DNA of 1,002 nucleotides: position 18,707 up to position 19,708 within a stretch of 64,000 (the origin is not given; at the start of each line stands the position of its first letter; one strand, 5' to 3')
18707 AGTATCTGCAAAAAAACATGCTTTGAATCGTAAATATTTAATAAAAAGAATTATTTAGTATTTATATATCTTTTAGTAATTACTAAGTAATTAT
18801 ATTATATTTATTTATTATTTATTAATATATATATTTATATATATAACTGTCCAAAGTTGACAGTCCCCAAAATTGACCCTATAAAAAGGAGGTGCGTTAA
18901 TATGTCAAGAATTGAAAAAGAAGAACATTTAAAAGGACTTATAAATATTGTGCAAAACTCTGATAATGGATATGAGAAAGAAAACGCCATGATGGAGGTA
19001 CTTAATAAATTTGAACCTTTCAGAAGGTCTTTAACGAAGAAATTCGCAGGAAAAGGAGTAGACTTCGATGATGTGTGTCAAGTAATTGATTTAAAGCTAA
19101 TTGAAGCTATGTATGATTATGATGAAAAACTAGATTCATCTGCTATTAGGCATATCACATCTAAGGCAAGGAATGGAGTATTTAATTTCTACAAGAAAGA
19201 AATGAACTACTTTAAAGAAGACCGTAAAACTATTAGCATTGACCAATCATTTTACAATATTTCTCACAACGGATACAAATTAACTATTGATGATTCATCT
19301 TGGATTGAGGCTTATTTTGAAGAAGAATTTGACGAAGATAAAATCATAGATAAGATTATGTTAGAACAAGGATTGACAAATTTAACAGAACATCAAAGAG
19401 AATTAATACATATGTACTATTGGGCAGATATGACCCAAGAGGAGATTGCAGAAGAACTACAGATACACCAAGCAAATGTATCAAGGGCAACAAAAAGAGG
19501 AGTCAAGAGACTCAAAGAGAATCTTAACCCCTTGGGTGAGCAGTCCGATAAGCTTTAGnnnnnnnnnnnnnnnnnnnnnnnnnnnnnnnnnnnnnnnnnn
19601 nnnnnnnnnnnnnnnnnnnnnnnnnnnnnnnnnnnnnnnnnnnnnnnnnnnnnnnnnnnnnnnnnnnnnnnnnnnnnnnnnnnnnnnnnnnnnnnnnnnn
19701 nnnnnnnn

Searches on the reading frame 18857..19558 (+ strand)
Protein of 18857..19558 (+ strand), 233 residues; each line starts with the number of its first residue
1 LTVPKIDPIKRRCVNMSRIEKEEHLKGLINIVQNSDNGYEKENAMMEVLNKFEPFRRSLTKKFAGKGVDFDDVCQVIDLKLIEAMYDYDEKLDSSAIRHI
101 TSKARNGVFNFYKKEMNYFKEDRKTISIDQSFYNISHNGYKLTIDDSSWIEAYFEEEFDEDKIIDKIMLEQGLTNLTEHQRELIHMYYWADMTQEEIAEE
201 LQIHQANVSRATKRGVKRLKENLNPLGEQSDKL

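Call 8: search_protein_families(library=pfam, proteins=[window:18857-19558:+], max_evalue=0.01)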
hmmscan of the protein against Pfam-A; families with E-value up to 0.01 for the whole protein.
window:18857-19558:+ (233 aa): 7 families
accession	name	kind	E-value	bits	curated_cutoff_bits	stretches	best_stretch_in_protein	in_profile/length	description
PF04545.22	Sigma70_r4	-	5.3e-12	45.5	24.1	1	173-221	2-50/50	Sigma-70, region 4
PF08281.18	Sigma70_r4_2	-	3.8e-10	39.7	25.7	1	169-219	4-54/54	Sigma-70, region 4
PF04297.20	UPF0122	-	2.3e-05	25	22.7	1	176-220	18-62/101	Putative helix-turn-helix protein, YlxM / p13 like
PF04542.20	Sigma70_r2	-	6.2e-05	23.2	24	1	51-114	4-67/71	Sigma-70 region 2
PF01047.28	MarR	-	0.0021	18.4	24.6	1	187-214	13-40/59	MarR family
PF12802.13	MarR_2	-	0.0038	17.8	27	1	191-217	19-46/61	MarR family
PF06530.18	Phage_antitermQ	-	0.0085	16.5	26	0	159-213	47-100/118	Phage antitermination protein Q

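Call 57: search_protein_families(library=ncbifam, proteins=[window:18902-19558:+], max_evalue=0.01)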
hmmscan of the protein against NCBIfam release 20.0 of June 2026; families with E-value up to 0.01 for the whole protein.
window:18902-19558:+ (218 aa): 75 families (the best 25 are shown)
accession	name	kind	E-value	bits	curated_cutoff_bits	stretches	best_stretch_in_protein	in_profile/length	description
TIGR02937.1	sigma70-ECF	superfamily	7e-23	81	42.9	1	32-208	5-165/165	sigma-70 family RNA polymerase sigma factor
TIGR02980.1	SigBFG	subfamily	3.8e-20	72.6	234.35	2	132-208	150-226/227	SigB/SigF/SigG family RNA polymerase sigma factor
NF004052.0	PRK05572.1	subfamily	8.2e-19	68.1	311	2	144-209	186-251/252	SigF/SigG family RNA polymerase sporulation sigma factor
TIGR02885.1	spore_sigF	equivalog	1.3e-16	61.2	321.45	1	135-208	158-231/231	RNA polymerase sporulation sigma factor SigF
NF005514.0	PRK07122.1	subfamily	6e-13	48.5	372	2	140-208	195-263/264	RNA polymerase sigma factor SigF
TIGR02941.1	Sigma_B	equivalog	9.2e-12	45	315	1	106-207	157-252/255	RNA polymerase sigma factor SigB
NF005644.0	PRK07408.1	subfamily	2.2e-11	43.9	261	1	100-209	150-254/258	RNA polymerase sigma factor SigF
NF006071.0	PRK08215.1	equivalog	3.6e-11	43.1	372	1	140-208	189-257/258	RNA polymerase sporulation sigma factor SigG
TIGR02983.1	SigE-fam_strep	subfamily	4.7e-10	39.6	141.55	1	149-208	99-158/162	SigE family RNA polymerase sigma factor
NF006158.0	PRK08301.1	equivalog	5.3e-10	39.2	339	1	44-209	75-238/241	RNA polymerase sporulation sigma factor SigE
TIGR02985.1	Sig70_bacteroi1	subfamily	1.7e-09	38.1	126.4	1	79-208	50-162/162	RNA polymerase sigma-70 factor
TIGR02850.1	spore_sigG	equivalog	2.7e-09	36.9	457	1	142-206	188-252/254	RNA polymerase sporulation sigma factor SigG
TIGR02984.1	Sig-70_plancto1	subfamily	2.7e-09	36.9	183.75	1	153-208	133-188/189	RNA polymerase sigma-70 factor, Planctomycetaceae-specific subfamily 1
TIGR02835.1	spore_sigmaE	equivalog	4.5e-09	36.1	348.6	1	44-209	68-231/234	RNA polymerase sporulation sigma factor SigE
TIGR02479.1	FliA_WhiG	subfamily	7.5e-09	35.6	189.6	1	141-208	158-223/224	FliA/WhiG family RNA polymerase sigma factor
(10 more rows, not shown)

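Call 58: search_protein_families(library=phrogs, proteins=[window:18902-19558:+], max_evalue=0.001)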
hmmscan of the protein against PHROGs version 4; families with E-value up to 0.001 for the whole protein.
window:18902-19558:+ (218 aa): 10 families
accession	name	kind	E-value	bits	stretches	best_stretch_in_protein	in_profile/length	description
phrog_351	-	transcription regulation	3e-17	63.5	1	5-216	485-734/928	RNA polymerase sigma factor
phrog_1740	-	transcription regulation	2.7e-15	56.9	1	41-213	69-221/567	RNA polymerase sigma factor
phrog_3512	-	transcription regulation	1.6e-10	42.3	1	159-209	64-114/130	sigma factor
phrog_36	-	transcription regulation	4.2e-09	37.3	1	146-217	125-196/220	transcriptional regulator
phrog_1190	-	transcription regulation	9.7e-07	29.7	1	128-208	75-159/167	RNA polymerase sigma factor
phrog_11138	-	unknown function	7.4e-06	27.3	1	97-209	30-140/142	-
phrog_11420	-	DNA, RNA and nucleotide metabolism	0.00022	22.3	0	161-202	7-48/82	DNA binding protein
phrog_1558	-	unknown function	0.00049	21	1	164-204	122-164/178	-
phrog_2538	-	head and packaging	0.0005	21.2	0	161-199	3-41/129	terminase small subunit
phrog_2339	-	DNA, RNA and nucleotide metabolism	0.00083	20.3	0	166-205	28-67/98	HTH DNA binding protein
